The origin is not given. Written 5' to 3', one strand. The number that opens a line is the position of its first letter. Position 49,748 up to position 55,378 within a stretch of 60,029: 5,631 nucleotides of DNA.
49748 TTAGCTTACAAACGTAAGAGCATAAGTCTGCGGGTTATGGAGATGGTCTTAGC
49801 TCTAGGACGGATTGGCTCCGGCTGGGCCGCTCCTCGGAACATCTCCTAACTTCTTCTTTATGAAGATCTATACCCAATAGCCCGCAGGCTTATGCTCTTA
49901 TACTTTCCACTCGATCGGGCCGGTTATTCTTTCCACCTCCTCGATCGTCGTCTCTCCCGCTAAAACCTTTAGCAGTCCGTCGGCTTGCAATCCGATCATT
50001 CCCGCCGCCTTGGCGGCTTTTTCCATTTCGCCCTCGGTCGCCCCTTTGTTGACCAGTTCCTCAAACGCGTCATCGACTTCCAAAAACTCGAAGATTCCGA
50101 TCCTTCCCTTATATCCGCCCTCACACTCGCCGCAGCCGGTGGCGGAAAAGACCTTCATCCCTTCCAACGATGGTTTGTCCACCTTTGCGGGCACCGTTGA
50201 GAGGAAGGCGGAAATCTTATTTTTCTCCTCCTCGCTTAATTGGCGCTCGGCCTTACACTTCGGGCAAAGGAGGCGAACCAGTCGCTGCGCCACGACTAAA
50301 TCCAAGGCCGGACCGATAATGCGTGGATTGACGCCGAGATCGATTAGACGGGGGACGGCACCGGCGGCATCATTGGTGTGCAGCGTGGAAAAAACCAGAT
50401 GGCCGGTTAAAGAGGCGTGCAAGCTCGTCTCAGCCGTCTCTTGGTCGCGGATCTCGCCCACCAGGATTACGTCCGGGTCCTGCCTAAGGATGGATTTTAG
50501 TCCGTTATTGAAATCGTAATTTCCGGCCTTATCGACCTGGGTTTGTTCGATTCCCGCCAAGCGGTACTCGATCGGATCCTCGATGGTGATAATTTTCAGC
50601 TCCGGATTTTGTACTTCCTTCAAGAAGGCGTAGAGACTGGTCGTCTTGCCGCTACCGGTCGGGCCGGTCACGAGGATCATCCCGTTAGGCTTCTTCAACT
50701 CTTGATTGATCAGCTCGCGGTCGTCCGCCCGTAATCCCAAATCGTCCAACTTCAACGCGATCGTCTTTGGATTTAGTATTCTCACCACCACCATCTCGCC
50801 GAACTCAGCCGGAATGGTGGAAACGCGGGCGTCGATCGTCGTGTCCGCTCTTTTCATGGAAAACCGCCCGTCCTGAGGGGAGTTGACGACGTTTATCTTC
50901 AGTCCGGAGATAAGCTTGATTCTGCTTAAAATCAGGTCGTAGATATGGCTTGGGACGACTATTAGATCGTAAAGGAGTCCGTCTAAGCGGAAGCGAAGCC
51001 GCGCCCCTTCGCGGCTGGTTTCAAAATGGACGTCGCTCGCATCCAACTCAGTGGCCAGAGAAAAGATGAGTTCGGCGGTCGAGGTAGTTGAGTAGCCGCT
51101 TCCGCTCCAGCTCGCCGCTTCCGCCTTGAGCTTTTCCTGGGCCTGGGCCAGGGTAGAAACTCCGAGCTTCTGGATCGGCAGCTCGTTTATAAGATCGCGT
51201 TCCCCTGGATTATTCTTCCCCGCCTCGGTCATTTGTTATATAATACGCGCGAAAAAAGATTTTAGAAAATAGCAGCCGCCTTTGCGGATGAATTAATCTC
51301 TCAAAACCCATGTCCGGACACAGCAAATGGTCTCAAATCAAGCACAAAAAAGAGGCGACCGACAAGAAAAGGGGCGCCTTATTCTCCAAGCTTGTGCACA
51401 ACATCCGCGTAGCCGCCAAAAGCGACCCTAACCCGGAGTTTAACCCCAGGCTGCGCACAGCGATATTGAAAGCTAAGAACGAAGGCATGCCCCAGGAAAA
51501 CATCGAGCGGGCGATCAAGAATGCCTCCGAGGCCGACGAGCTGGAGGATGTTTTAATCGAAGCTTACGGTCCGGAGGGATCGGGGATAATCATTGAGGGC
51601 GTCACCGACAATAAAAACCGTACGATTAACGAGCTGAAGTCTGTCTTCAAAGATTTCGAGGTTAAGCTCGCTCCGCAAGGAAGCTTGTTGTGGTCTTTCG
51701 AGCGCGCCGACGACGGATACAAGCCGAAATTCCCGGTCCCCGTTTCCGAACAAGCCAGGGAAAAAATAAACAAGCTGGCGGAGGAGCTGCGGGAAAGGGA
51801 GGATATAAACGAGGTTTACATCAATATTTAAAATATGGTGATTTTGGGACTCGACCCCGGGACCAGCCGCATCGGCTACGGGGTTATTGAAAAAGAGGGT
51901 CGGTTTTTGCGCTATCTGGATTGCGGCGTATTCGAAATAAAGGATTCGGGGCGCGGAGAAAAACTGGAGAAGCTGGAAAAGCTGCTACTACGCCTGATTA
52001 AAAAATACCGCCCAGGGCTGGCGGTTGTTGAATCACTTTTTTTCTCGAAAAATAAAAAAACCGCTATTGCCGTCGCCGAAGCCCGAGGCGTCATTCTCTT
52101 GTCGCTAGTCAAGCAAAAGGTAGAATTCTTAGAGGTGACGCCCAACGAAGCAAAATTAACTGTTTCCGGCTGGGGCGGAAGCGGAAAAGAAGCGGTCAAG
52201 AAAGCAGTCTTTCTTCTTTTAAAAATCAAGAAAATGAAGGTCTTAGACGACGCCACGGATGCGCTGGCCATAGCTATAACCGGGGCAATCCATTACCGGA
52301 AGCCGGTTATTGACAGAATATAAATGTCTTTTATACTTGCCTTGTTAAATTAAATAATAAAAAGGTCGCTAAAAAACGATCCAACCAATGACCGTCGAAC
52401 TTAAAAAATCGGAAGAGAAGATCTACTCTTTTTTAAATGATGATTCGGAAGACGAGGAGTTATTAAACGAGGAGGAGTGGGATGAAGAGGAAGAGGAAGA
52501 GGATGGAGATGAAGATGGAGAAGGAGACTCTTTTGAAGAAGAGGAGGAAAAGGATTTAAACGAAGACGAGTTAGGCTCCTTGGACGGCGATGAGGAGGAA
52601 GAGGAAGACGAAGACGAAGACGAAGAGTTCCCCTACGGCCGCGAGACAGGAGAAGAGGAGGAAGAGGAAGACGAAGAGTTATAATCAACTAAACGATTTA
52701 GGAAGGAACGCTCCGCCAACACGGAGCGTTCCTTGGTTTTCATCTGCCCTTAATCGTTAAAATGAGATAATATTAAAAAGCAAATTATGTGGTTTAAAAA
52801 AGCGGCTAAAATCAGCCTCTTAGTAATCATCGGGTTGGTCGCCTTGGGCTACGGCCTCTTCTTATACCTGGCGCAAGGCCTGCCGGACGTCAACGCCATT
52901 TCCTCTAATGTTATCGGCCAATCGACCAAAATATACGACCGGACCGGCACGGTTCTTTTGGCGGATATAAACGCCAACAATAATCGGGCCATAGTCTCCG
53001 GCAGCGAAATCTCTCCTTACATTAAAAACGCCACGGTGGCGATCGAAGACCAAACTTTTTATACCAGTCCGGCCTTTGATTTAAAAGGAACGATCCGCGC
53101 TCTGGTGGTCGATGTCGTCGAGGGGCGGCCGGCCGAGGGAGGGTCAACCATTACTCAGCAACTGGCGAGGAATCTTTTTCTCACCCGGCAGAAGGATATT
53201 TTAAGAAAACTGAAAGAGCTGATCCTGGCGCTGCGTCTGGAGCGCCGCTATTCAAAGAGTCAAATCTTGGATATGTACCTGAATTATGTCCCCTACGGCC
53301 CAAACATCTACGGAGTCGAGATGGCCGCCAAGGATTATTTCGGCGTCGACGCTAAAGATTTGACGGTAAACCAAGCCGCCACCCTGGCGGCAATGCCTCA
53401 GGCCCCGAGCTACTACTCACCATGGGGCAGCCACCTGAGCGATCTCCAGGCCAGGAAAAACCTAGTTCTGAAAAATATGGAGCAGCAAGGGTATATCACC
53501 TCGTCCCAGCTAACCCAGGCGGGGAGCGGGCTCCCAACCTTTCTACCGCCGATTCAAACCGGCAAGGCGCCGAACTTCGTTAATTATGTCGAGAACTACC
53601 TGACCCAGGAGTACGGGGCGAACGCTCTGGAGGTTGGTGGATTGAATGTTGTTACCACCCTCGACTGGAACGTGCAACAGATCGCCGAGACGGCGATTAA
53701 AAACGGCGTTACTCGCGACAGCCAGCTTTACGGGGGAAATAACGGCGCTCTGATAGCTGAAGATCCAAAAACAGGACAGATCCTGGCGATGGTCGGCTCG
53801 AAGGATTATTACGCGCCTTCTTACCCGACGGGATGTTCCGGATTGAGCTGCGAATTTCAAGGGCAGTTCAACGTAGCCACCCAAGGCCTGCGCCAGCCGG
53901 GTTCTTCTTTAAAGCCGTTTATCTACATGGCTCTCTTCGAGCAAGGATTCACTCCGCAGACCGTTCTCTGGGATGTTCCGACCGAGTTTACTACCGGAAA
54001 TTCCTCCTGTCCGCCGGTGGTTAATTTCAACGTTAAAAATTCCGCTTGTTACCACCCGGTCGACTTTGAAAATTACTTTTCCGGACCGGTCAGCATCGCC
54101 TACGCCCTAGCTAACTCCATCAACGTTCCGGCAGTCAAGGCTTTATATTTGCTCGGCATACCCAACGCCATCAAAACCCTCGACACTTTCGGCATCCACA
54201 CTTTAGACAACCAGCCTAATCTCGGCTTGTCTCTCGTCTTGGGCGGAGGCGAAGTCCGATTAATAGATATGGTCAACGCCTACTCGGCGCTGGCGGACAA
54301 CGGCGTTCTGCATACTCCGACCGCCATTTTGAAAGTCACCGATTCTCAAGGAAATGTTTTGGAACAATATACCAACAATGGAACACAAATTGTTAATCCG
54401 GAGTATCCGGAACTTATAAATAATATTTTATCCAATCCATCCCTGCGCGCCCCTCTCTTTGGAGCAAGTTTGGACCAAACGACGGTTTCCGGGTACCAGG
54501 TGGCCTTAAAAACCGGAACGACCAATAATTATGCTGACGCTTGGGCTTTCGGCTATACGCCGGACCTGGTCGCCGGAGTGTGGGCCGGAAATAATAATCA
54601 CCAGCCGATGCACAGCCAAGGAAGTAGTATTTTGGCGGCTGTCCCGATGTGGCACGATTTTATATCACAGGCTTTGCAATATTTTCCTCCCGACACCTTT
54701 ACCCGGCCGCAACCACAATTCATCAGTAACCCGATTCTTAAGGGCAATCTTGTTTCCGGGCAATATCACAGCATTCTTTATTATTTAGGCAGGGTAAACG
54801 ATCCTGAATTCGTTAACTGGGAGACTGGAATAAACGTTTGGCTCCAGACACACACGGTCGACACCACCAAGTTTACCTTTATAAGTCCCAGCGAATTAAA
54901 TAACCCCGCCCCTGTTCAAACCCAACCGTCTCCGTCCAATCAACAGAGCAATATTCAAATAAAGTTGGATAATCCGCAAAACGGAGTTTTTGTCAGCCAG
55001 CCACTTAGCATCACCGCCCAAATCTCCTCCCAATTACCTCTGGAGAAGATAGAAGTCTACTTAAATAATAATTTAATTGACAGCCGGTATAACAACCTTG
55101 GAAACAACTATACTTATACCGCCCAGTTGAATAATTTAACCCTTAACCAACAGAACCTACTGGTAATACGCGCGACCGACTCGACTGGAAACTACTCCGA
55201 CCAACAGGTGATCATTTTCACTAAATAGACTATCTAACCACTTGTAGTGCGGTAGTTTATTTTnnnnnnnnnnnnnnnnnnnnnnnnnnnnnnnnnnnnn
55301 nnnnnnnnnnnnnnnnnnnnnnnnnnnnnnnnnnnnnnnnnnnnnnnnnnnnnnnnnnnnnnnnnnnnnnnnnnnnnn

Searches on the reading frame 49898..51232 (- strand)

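Call 10: search_protein_families(library=pfam, proteins=[window:49898-51232:-], max_evalue=0.001)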
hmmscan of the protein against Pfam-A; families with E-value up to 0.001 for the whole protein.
window:49898-51232:- (444 aa): 3 families
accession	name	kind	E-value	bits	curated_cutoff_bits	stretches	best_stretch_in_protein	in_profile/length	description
PF00437.27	T2SSE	-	6.5e-115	384.2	24.9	1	56-435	15-370/370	Type II/IV secretion system protein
PF25199.1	nSTAND_NTPase5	-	0.00012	22.4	34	1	177-229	35-88/145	Novel STAND NTPase 5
PF13401.12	AAA_22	-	0.00025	21.8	27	1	182-215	4-39/130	AAA domain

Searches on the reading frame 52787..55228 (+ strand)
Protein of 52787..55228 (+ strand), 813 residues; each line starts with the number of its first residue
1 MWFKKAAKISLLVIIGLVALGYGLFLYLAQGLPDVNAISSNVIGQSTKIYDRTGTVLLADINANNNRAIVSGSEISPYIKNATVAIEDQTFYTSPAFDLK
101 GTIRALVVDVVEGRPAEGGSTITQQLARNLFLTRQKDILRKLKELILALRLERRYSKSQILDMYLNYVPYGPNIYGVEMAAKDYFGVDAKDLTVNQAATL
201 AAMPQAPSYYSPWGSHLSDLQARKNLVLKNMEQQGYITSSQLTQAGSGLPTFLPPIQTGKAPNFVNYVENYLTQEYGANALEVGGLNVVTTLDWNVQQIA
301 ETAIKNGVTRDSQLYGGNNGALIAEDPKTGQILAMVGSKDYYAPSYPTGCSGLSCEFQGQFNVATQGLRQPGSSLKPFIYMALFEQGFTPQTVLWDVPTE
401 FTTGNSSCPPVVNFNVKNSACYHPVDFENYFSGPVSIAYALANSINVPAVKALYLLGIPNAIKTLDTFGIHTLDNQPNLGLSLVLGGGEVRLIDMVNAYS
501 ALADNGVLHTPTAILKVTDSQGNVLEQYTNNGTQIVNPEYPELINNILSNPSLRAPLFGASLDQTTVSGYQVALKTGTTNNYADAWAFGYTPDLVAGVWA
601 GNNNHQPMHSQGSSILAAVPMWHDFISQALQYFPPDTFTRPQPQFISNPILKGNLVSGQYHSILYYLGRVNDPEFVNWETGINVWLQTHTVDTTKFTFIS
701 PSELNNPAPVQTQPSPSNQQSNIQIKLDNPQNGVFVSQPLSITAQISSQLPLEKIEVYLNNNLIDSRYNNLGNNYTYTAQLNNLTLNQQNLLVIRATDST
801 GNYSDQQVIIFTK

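Call 10: search_protein_families(library=pfam, proteins=[window:52787-55228:+], max_evalue=0.001)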
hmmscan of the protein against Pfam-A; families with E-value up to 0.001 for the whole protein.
window:52787-55228:+ (813 aa): 3 families
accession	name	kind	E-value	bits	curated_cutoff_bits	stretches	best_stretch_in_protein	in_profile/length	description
PF00912.28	Transgly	-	2.8e-60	203.2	27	1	58-231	5-177/178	Transglycosylase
PF00905.27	Transpeptidase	-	1.1e-19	71.2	22.1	1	320-600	1-273/299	Penicillin binding protein transpeptidase domain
PF17957.7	Big_7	-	3.4e-05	24.9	24.1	1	725-790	3-67/70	Bacterial Ig domain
